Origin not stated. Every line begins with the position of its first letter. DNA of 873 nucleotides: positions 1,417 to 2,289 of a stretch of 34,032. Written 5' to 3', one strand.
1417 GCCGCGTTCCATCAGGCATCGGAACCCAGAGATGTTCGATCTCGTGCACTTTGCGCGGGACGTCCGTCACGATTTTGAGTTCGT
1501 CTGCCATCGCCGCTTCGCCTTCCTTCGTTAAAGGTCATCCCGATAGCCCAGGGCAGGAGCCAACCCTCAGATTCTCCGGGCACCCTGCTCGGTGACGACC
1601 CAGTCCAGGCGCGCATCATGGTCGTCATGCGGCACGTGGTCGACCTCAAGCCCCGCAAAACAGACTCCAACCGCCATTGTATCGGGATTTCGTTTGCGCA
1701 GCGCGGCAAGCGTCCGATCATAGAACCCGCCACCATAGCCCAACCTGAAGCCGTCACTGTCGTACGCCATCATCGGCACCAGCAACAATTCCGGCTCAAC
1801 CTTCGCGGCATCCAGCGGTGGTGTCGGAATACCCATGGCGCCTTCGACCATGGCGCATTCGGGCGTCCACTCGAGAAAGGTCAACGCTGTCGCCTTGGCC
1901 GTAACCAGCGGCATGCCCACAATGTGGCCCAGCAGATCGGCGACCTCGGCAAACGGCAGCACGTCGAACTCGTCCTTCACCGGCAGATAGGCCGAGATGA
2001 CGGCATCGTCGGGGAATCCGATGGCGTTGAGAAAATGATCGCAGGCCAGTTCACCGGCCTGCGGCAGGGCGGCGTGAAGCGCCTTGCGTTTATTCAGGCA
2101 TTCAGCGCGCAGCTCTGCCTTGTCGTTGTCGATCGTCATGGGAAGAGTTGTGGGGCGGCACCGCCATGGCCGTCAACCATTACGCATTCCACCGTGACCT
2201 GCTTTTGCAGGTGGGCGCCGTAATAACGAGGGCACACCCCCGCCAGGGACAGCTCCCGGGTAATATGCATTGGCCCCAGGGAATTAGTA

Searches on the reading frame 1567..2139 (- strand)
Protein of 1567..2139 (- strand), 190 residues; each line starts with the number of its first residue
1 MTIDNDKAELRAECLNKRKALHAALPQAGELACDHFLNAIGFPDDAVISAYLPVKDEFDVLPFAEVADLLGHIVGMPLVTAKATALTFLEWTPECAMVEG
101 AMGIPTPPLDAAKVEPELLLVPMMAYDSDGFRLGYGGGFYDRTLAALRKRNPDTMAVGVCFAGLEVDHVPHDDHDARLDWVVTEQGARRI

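Call 76: search_protein_families(library=pfam, proteins=[window:1567-2139:-], max_evalue=0.001)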
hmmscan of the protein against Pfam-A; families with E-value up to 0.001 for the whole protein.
window:1567-2139:- (190 aa): 1 family
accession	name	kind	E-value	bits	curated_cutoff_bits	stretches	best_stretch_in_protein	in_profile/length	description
PF01812.26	5-FTHF_cyc-lig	-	3.4e-31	109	27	1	7-184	1-186/186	5-formyltetrahydrofolate cyclo-ligase family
